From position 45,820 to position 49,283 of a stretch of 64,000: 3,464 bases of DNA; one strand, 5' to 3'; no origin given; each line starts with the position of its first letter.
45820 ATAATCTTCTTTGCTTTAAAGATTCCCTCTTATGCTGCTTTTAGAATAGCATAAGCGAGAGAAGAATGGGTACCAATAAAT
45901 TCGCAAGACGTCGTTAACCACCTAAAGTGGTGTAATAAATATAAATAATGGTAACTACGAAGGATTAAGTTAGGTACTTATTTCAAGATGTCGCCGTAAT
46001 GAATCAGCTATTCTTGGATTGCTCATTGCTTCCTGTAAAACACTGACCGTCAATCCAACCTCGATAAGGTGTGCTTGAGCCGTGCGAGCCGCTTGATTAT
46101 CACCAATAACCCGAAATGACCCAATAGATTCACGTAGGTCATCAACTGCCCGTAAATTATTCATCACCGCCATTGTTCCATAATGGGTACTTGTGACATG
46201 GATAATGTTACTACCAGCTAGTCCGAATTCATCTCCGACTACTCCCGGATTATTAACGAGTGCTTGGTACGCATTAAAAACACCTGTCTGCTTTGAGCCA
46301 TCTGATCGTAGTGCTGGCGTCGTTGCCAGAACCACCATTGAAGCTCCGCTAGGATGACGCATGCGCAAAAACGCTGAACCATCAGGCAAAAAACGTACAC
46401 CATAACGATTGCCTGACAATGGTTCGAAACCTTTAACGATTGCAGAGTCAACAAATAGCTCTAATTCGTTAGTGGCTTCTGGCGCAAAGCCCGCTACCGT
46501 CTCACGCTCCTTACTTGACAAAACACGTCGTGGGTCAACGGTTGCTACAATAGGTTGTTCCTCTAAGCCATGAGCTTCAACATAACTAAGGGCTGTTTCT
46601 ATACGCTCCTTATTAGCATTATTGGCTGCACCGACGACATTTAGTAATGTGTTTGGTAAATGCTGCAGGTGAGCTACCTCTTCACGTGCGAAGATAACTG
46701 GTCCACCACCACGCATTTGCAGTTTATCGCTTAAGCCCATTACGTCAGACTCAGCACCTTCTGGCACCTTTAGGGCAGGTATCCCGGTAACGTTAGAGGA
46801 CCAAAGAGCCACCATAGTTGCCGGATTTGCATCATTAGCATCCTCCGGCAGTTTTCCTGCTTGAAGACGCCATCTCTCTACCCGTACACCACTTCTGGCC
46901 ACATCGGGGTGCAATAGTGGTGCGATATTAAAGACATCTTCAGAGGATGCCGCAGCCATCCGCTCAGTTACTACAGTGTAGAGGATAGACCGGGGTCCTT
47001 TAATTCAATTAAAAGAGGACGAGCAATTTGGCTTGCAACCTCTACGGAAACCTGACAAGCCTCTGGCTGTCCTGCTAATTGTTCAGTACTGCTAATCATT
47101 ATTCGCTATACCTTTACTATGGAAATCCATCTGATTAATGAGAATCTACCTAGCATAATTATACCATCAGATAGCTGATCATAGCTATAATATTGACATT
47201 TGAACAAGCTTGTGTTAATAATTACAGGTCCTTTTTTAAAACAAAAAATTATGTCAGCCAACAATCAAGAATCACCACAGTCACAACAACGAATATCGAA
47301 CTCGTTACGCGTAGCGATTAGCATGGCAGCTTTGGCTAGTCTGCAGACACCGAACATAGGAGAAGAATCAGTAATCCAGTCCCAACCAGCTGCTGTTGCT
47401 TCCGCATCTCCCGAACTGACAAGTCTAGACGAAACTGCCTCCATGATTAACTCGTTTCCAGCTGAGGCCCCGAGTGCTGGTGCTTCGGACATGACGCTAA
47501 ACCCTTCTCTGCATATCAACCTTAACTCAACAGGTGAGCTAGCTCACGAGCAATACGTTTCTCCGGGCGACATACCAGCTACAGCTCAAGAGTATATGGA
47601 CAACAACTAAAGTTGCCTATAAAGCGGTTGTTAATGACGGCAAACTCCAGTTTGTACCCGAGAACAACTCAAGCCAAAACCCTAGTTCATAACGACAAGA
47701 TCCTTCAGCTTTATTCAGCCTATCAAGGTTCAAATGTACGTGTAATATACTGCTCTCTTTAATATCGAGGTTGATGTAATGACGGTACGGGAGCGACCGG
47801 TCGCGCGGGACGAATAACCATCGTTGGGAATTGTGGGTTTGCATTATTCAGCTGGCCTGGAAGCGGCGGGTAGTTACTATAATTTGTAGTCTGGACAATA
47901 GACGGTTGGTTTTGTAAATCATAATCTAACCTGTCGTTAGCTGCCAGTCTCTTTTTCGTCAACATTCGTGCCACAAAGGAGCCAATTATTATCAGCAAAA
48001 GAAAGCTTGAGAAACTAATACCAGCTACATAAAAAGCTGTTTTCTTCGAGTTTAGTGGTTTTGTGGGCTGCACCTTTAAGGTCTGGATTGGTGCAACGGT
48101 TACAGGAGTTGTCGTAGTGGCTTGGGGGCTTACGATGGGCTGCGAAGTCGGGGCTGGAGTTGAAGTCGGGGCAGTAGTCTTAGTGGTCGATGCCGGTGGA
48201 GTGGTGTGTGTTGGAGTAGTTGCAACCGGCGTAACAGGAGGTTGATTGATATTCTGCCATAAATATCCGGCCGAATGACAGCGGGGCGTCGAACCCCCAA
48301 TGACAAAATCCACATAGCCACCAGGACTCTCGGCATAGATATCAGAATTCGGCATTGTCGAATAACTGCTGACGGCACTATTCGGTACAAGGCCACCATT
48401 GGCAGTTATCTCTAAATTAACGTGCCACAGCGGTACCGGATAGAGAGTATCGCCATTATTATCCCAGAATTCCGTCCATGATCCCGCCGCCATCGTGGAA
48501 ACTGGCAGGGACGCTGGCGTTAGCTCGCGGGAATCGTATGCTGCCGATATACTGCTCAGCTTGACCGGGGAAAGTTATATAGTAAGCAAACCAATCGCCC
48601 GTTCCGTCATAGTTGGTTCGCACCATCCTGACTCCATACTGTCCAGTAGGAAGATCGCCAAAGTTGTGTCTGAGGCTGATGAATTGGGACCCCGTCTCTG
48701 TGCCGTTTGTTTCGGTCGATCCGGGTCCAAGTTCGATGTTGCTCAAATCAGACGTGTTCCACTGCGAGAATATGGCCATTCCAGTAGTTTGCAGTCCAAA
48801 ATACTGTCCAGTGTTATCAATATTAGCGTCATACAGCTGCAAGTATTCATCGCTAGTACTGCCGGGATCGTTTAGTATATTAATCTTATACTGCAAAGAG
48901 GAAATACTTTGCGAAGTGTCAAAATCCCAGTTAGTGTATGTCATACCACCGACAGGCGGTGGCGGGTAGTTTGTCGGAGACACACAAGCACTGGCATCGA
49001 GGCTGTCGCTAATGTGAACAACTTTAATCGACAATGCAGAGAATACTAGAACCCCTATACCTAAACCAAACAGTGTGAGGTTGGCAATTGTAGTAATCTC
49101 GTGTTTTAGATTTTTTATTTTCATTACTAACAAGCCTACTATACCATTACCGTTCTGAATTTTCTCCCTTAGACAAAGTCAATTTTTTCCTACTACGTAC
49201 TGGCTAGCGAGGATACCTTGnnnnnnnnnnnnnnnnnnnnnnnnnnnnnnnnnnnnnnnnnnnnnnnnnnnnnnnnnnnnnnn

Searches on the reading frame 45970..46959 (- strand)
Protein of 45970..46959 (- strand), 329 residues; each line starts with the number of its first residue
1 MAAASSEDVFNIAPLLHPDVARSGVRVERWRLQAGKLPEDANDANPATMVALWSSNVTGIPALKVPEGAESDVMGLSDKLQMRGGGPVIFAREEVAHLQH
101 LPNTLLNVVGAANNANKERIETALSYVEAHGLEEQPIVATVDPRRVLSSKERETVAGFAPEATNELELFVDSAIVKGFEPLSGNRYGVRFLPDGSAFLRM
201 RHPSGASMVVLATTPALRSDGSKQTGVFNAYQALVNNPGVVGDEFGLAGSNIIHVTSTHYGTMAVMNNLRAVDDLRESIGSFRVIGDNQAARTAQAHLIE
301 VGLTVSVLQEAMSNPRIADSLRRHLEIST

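Call 3: search_protein_families(library=pfam, proteins=[window:45970-46959:-], max_evalue=1)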
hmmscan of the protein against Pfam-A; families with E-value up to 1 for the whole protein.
window:45970-46959:- (329 aa): 0 families

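Call 4: search_protein_families(library=phrogs, proteins=[window:45970-46959:-], max_evalue=1)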
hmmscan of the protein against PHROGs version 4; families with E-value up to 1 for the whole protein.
window:45970-46959:- (329 aa): 1 family
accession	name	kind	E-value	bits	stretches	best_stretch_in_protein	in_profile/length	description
phrog_32934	-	unknown function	0.017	14.6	1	202-292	93-180/577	-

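Call 111: search_solved_structures(query=window:45970-46959:-, max_evalue=1)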
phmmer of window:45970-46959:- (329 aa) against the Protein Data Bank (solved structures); distinct sequences matched with E-value up to 1: 2.
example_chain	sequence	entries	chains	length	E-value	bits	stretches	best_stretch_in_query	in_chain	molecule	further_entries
7rd1_R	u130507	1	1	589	0.43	12.9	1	198-280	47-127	Pre-hexon-linking protein IIIa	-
3ek5_A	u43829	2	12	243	0.88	11.9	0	230-281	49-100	Uridylate kinase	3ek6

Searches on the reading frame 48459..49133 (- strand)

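Call 3: search_protein_families(library=pfam, proteins=[window:48459-49133:-], max_evalue=1)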
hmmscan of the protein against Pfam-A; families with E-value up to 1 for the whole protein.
window:48459-49133:- (224 aa): 1 family
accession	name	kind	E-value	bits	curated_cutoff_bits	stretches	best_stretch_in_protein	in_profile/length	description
PF22856.1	Tal-1A_2A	-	0.51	11.3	27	0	103-111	3-11/11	Peptide tarsal-less 1A/2A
